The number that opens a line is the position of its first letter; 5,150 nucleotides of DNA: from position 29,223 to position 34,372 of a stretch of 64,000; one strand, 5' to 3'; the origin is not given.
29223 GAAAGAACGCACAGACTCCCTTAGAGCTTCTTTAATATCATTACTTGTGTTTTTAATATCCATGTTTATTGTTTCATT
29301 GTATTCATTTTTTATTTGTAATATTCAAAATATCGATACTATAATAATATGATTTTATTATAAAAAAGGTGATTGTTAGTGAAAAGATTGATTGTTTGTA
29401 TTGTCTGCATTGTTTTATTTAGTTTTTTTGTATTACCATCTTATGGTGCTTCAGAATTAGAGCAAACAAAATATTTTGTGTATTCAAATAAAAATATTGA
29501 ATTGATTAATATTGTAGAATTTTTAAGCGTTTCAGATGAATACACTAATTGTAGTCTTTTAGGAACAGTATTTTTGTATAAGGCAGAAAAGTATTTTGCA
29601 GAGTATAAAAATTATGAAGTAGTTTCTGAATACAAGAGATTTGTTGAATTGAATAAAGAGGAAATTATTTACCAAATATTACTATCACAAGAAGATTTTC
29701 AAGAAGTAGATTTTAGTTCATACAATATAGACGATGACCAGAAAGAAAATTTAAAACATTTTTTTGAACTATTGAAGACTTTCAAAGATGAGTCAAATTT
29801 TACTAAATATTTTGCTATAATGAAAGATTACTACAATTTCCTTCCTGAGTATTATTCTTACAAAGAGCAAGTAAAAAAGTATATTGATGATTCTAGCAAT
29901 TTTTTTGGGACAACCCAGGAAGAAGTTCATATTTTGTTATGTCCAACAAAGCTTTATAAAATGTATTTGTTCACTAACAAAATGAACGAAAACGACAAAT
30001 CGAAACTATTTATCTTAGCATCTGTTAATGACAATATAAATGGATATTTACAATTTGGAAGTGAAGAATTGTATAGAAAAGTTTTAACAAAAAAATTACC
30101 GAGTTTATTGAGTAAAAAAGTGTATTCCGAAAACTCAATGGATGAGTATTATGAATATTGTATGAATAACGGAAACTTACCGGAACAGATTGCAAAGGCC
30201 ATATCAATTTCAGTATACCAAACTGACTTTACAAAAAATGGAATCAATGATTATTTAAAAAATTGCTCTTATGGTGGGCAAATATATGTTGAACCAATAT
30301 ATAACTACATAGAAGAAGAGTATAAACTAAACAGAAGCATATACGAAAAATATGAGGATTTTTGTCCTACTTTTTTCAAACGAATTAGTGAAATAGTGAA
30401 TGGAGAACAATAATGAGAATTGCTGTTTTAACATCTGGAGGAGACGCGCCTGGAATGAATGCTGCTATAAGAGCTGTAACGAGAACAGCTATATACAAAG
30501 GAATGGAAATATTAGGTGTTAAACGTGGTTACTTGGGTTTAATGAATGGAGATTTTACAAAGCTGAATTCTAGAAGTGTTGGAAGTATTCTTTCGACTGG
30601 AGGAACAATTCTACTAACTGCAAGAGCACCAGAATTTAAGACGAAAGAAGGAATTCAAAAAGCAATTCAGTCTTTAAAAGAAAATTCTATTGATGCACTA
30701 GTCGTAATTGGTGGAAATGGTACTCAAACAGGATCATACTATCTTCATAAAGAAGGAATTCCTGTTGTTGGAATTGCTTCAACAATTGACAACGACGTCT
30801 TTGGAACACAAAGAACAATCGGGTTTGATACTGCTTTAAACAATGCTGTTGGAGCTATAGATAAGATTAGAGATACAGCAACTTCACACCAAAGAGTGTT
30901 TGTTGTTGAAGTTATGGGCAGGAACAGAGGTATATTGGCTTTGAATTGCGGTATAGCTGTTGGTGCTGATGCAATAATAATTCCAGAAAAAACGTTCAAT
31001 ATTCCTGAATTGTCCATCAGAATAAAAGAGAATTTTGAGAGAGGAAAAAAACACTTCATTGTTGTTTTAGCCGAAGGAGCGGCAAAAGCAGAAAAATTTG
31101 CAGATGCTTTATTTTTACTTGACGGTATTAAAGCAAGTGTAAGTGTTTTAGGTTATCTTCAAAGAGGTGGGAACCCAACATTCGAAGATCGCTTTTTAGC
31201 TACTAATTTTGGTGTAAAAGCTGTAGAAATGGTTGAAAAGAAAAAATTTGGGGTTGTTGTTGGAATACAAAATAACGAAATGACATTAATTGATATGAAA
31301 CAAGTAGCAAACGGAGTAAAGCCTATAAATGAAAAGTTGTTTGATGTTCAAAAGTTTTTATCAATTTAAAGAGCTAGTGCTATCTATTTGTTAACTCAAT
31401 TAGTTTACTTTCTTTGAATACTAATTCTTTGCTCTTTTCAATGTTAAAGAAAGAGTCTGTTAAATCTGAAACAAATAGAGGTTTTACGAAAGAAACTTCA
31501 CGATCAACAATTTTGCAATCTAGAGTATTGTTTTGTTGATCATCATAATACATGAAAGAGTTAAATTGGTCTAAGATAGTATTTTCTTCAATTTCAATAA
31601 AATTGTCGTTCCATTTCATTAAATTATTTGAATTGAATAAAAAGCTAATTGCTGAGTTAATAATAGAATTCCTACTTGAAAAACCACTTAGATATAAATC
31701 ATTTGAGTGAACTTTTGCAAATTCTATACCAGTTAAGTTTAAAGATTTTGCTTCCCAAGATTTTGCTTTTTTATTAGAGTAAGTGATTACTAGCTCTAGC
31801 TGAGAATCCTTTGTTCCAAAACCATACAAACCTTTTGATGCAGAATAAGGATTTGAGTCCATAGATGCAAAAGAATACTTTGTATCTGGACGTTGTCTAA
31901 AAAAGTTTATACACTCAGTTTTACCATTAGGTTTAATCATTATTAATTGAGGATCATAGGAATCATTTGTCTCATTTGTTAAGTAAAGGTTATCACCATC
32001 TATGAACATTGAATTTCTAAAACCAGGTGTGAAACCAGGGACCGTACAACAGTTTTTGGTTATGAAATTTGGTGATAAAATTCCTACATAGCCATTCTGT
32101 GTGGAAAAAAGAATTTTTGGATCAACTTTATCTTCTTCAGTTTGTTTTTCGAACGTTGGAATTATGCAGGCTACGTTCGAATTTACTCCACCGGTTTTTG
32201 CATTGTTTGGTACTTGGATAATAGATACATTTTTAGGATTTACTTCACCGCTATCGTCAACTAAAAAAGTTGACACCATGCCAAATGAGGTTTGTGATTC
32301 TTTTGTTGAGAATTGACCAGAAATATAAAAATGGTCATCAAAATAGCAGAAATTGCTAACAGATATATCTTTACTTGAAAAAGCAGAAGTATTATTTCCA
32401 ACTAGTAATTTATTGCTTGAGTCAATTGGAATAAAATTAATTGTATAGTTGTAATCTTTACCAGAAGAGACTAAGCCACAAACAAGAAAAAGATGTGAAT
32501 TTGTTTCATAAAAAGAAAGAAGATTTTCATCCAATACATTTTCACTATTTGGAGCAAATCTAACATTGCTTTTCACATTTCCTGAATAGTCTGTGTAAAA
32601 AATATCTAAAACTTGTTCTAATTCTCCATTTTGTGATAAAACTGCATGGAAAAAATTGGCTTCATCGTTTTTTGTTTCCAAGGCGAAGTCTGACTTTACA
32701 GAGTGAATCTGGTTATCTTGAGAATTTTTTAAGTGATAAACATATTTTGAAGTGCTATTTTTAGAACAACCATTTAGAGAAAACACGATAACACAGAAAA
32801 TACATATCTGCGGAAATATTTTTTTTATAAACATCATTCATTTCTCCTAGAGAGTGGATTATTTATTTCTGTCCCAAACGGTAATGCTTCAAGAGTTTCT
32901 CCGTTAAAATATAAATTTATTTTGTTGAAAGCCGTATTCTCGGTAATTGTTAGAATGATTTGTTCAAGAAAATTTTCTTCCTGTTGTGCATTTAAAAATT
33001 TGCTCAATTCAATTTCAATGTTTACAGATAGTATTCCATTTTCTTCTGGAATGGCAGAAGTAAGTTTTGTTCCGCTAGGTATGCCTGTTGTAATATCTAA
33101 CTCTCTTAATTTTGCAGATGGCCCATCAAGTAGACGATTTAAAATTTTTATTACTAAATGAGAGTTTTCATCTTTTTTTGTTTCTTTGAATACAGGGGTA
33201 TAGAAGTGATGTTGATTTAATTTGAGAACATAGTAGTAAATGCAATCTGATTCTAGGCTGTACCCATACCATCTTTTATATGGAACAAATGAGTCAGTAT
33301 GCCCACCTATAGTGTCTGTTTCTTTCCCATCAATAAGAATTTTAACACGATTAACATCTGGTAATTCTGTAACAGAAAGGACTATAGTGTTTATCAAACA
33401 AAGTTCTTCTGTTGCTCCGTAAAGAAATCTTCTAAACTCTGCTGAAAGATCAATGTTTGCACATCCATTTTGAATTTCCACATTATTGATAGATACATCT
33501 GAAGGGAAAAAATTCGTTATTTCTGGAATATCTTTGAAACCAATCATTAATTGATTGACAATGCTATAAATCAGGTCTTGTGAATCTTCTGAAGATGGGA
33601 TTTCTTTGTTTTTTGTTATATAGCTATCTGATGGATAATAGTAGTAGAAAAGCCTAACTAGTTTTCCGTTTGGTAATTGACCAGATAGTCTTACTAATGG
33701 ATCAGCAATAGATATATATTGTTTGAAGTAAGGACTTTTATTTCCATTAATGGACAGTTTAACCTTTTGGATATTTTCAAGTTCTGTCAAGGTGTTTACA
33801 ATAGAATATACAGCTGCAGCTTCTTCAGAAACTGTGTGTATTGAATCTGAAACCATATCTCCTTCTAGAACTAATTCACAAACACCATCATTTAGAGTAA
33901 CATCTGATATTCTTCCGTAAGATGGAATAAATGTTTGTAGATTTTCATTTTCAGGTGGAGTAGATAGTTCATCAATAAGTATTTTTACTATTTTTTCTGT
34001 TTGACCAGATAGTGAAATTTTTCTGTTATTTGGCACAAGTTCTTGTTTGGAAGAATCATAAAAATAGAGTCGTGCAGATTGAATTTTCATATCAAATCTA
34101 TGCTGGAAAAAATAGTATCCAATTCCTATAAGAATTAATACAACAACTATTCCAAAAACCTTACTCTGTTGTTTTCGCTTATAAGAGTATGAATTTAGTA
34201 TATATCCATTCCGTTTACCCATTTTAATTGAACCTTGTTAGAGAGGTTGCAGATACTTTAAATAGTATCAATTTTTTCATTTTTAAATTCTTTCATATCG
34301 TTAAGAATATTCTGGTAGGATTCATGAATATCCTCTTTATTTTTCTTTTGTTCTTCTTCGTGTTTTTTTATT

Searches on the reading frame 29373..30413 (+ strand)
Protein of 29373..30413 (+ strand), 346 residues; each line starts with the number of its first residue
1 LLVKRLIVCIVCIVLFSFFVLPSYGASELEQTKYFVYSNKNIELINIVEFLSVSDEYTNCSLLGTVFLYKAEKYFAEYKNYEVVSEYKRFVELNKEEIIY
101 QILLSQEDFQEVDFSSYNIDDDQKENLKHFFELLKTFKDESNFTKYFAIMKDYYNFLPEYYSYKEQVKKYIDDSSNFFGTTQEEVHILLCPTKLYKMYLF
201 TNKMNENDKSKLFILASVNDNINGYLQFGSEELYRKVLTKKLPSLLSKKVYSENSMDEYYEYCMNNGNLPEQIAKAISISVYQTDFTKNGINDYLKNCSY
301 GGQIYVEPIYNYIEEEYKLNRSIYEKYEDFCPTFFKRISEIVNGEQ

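Call 53: search_protein_families(library=pfam, proteins=[window:29373-30413:+], max_evalue=0.001)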
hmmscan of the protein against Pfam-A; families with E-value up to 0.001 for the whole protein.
window:29373-30413:+ (346 aa): 1 family
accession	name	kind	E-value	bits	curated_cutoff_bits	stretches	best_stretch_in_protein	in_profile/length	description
PF16286.10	DUF4932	-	3.9e-07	30.2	28.7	1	39-229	6-209/332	Domain of unknown function (DUF4932)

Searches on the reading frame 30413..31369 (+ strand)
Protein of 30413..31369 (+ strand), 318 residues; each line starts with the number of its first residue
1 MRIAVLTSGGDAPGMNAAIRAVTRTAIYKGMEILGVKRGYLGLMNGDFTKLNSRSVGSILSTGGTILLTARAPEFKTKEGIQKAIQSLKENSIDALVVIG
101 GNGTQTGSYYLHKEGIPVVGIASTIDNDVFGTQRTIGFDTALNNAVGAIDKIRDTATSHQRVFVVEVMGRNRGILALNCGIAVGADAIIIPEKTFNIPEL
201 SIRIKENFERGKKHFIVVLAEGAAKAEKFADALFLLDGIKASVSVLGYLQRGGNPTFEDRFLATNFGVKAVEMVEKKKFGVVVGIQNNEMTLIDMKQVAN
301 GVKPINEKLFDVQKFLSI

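Call 53: search_protein_families(library=pfam, proteins=[window:30413-31369:+], max_evalue=0.001)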
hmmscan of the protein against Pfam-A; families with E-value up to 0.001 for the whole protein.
window:30413-31369:+ (318 aa): 2 families
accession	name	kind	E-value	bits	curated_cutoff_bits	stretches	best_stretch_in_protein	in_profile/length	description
PF00365.25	PFK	-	3.2e-105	351.9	30.9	1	2-274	1-277/277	Phosphofructokinase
PF01513.26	NAD_kinase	-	0.00031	21.5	25.5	0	81-122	61-103/130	ATP-NAD kinase N-terminal domain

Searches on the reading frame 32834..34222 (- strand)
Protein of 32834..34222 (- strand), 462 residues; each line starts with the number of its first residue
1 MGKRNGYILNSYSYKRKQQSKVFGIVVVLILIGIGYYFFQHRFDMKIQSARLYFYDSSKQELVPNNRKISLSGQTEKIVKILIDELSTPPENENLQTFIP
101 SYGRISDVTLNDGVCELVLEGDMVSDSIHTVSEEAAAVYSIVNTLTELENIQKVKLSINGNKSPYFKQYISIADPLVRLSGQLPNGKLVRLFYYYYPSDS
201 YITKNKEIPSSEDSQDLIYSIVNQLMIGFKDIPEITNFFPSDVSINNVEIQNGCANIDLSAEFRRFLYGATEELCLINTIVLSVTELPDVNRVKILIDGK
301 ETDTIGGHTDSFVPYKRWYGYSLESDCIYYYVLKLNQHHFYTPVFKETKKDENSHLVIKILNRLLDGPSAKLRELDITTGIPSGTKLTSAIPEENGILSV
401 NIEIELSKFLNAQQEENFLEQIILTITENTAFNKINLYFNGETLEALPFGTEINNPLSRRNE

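Call 53: search_protein_families(library=pfam, proteins=[window:32834-34222:-], max_evalue=0.001)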
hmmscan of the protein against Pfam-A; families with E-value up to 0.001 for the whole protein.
window:32834-34222:- (462 aa): 1 family
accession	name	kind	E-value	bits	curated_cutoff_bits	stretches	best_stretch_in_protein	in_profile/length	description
PF10646.14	Germane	-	1.9e-50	170.8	23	3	195-302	3-116/117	Sporulation and spore germination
